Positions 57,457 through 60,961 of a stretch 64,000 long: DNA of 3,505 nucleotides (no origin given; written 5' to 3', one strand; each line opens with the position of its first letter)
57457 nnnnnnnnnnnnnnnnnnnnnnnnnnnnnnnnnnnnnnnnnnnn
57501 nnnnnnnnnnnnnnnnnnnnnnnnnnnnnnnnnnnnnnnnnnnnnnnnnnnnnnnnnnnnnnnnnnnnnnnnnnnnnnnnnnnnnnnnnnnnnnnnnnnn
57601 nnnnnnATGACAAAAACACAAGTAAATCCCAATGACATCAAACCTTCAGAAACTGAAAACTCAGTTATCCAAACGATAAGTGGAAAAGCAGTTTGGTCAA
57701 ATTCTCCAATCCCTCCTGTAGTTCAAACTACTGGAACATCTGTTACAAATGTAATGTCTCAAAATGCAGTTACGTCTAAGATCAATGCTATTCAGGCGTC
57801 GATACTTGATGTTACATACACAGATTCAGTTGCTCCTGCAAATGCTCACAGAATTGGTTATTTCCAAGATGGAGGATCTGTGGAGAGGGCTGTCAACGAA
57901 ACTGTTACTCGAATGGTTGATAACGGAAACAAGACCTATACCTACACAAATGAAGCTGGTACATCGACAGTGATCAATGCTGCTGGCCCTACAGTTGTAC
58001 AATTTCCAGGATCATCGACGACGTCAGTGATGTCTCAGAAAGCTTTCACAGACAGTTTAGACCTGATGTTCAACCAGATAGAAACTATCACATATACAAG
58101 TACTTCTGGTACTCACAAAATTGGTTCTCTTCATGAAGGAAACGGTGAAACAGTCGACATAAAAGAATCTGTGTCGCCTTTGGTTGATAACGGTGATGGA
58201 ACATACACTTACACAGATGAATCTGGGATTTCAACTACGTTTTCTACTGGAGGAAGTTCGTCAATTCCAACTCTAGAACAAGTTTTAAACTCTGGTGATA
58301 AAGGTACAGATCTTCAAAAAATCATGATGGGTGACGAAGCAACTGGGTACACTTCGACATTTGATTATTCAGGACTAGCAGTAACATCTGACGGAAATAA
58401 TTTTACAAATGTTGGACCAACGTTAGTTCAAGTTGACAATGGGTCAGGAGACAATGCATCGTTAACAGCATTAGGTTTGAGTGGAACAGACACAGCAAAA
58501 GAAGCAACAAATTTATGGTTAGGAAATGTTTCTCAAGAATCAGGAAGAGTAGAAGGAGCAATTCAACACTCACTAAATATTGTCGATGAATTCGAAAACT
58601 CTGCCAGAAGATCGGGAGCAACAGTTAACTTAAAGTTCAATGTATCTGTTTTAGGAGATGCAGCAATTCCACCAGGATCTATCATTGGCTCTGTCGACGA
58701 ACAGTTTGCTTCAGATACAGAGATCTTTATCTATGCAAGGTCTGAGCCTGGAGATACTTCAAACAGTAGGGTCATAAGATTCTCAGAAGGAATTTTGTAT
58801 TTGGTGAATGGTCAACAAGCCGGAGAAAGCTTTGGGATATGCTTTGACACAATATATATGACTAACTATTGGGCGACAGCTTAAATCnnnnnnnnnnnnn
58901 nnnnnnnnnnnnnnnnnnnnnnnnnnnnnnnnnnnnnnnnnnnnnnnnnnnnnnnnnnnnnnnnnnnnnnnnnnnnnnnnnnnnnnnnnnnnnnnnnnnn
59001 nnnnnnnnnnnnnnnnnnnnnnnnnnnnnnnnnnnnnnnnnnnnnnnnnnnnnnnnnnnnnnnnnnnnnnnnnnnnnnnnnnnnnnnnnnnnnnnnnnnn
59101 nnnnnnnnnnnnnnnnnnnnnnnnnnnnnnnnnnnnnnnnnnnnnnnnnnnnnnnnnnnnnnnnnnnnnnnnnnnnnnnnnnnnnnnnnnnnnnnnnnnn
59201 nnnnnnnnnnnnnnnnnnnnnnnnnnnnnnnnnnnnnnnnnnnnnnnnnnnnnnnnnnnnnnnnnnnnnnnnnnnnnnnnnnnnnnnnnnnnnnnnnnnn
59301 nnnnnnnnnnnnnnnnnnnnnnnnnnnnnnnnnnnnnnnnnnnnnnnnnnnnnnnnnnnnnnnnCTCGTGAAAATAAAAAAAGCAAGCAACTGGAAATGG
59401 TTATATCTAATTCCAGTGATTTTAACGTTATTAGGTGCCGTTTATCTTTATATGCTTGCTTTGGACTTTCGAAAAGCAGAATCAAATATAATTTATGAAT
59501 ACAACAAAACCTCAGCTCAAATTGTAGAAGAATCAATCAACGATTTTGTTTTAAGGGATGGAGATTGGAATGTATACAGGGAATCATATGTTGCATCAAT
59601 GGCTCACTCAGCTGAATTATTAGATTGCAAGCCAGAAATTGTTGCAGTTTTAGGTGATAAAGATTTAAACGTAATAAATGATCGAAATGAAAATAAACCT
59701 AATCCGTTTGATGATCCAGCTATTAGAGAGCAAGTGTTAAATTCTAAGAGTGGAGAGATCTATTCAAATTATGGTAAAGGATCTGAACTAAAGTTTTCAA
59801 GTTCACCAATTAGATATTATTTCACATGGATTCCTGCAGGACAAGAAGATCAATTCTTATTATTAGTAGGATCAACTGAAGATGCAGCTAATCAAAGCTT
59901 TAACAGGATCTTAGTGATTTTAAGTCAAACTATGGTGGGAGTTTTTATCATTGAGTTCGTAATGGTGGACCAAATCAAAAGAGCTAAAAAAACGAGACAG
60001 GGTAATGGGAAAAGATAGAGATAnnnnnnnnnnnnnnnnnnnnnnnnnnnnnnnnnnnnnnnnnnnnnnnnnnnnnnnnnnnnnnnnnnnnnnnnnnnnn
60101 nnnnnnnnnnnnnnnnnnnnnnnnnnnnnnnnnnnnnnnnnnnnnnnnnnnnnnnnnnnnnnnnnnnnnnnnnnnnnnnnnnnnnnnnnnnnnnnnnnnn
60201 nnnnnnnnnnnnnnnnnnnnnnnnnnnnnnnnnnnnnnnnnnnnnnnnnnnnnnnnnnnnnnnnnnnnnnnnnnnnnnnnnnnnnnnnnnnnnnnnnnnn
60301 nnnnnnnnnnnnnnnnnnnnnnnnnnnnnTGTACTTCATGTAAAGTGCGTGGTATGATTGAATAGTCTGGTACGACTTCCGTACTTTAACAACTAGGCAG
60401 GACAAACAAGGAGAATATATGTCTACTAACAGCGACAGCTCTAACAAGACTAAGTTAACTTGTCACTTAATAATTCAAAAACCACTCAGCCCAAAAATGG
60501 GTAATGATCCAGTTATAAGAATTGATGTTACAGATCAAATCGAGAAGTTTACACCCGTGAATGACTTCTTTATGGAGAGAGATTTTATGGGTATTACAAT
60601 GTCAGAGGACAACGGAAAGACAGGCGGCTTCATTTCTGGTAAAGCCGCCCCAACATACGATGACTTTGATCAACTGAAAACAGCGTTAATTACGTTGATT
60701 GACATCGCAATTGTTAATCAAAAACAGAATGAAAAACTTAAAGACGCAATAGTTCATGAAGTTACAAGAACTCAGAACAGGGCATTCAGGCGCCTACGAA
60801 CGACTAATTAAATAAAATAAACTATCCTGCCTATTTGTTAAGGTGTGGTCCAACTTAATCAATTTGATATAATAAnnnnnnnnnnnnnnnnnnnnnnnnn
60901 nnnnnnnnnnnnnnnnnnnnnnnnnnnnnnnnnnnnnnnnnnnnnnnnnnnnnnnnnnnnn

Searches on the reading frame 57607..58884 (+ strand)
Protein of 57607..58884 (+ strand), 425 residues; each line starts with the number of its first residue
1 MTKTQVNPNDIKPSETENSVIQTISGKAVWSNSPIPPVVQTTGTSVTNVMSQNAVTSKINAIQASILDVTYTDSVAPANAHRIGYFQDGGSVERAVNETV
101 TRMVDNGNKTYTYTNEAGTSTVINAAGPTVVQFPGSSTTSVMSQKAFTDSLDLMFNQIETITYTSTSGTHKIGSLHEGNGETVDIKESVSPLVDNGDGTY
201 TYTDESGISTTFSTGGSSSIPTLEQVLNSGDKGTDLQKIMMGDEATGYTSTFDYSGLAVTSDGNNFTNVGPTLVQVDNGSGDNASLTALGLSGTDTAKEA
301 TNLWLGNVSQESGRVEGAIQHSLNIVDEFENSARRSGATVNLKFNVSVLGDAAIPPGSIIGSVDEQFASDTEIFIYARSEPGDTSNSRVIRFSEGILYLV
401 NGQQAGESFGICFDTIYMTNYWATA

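Call 14: search_protein_families(library=pfam, proteins=[window:57607-58884:+], max_evalue=0.001)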
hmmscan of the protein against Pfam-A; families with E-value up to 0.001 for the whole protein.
window:57607-58884:+ (425 aa): 1 family
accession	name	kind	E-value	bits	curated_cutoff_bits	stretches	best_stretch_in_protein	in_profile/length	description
PF06004.18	DUF903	-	8.6e-06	26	27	0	104-125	20-41/49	Bacterial protein of unknown function (DUF903)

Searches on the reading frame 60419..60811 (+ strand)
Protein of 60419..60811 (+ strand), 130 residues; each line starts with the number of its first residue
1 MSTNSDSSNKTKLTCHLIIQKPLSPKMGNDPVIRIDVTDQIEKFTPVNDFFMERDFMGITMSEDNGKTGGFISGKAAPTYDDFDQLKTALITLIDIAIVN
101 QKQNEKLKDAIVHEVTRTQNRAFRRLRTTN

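Call 40: find_encoding_contigs(protein=window:60419-60811:+, flank=10000, max_places=3)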
Protein window:60419-60811:+ (130 aa): no gene with exactly this product is on record in the collection.
